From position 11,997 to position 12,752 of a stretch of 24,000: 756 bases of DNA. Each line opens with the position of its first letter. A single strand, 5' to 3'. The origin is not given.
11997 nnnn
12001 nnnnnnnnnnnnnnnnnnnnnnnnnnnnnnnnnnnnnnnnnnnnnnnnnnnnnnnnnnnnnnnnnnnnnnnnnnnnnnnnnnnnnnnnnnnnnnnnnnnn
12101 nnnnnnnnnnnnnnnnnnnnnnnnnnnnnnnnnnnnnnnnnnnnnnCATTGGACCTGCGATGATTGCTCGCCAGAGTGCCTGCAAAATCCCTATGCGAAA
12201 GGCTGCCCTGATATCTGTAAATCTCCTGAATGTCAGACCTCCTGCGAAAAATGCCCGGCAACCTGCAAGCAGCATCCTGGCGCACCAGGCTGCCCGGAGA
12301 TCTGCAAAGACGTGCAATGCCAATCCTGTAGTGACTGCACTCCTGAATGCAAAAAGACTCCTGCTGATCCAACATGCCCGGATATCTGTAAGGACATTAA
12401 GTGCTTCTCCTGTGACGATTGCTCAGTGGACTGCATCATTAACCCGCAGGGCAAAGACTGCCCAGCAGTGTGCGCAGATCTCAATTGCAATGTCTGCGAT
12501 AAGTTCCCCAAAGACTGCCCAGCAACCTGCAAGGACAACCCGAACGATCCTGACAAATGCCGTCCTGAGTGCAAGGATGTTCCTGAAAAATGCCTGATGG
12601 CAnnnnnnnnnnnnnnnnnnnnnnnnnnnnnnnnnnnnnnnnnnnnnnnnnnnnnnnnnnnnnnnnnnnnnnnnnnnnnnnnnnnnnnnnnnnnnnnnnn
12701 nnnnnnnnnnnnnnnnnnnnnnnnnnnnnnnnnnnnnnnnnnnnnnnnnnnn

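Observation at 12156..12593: Five tandem 28-aa modules with an invariant six-cysteine spacing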

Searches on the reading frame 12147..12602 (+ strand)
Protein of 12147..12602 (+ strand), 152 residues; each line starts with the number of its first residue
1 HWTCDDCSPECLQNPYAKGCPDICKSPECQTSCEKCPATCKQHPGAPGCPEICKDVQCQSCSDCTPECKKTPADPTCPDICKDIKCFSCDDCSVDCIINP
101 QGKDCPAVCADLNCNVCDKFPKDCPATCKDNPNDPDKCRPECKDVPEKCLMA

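Call 42: predict_structure(alignment_id=A2)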
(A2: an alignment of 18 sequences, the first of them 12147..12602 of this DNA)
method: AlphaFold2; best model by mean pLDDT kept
length: 152 residues; sequences in the alignment: 18
mean_pLDDT: 86.3   pTM: 0.61
mean pLDDT of the five models: 86.3, 85.7, 84.5, 84.4, 83.7
residues with pLDDT >= 90: 47; 70-90: 102; 50-70: 3; < 50: 0
segments of 3 or more residues with pLDDT < 50: none
pLDDT, mean of each block of 10 residues (from residue 1): 80 78 77 81 88 88 91 90 91 89 84 90 90 89 89 82
secondary structure, 60 per line:
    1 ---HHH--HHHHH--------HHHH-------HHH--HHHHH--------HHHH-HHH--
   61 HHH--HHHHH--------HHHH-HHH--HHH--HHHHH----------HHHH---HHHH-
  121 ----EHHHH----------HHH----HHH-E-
elements in order: H9-13 H22-25 H38-42 H51-54 H66-70 H79-82 H94-98 H109-112 H116-119 H126-129

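Call 43: search_protein_representatives(alignment_id=A2)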
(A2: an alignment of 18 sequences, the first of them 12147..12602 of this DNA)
Query: 18 sequences, 152 profile positions. Proteins with E-value up to 0.001 (for the whole library): 2; up to 1e-10: 2; up to 1e-30: 2. The best 2 are listed.
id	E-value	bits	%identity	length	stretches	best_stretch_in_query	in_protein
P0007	1.1e-58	213.8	-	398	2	2-151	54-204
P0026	4.8e-36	140.3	-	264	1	56-151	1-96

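Call 45: fold_search(model_id=the predicted structure, library=pdb)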
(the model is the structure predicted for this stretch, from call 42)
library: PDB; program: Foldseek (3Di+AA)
matches with E <= 10: 0; with E <= 0.001: 0
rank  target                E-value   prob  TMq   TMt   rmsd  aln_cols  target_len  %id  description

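Call 77: fold_search(model_id=the predicted structure, library=viral)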
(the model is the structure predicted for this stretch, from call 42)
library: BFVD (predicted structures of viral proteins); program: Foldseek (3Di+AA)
matches with E <= 10: 0; with E <= 0.001: 0
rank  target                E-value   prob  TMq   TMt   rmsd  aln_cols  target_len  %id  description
